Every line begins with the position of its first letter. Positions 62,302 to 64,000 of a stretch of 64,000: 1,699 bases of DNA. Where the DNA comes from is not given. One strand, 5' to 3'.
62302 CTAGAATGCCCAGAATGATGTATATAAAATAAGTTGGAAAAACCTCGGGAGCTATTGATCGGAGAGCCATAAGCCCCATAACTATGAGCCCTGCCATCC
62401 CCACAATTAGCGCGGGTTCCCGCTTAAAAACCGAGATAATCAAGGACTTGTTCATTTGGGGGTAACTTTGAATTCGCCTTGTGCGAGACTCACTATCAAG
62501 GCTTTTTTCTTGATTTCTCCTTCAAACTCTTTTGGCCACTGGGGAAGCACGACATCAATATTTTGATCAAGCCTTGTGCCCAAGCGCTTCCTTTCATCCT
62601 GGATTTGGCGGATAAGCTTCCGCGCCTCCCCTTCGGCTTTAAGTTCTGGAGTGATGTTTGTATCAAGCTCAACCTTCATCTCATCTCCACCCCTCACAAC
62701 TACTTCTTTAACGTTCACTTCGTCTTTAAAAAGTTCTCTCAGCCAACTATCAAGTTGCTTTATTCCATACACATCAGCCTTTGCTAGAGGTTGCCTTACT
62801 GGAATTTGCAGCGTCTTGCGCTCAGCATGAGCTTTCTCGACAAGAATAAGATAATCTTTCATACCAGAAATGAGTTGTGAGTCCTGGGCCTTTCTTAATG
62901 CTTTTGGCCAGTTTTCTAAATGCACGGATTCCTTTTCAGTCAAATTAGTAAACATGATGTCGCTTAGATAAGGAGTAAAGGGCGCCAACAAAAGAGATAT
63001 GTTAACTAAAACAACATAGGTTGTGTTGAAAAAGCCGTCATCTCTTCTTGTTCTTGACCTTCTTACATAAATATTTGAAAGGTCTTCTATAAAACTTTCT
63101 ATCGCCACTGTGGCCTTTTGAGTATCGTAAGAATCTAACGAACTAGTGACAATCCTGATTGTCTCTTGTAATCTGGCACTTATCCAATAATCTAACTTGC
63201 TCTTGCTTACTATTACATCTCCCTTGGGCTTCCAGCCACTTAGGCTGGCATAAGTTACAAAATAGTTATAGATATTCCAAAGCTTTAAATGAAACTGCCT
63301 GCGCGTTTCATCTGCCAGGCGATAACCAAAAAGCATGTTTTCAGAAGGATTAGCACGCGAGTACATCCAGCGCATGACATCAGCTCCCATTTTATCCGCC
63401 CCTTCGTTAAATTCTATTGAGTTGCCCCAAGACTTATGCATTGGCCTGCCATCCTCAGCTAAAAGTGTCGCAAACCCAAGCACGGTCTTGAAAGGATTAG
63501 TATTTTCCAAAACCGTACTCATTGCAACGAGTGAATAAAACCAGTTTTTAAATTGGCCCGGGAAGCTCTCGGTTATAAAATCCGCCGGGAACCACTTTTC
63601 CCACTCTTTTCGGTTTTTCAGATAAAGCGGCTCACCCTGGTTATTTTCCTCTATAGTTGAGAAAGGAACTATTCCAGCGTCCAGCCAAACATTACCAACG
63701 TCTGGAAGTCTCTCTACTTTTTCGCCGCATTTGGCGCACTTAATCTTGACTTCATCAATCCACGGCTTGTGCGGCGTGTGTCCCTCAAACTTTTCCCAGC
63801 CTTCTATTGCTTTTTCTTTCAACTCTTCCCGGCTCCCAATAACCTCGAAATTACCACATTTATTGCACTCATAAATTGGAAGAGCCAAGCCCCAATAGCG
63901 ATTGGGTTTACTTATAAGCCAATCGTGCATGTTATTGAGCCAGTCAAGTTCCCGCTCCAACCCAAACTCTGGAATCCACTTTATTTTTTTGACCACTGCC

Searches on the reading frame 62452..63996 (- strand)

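Call 33: search_protein_families(library=pfam, max_evalue=0.000001, proteins=[window:62452-63996:-])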
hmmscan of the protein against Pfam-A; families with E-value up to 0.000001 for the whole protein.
window:62452-63996:- (514 aa): 3 families
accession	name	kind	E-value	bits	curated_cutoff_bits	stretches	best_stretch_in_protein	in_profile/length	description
PF00133.28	tRNA-synt_1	-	1.7e-32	113.1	22.7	1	2-219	207-409/414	tRNA synthetases class I (I, L, M and V)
PF08264.19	Anticodon_1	-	1.3e-20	74.2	25.1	1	269-404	1-144/148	Anticodon-binding domain of tRNA ligase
PF19302.4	DUF5915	-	1.7e-08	34.7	27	1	428-484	88-144/195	Domain of unknown function (DUF5915)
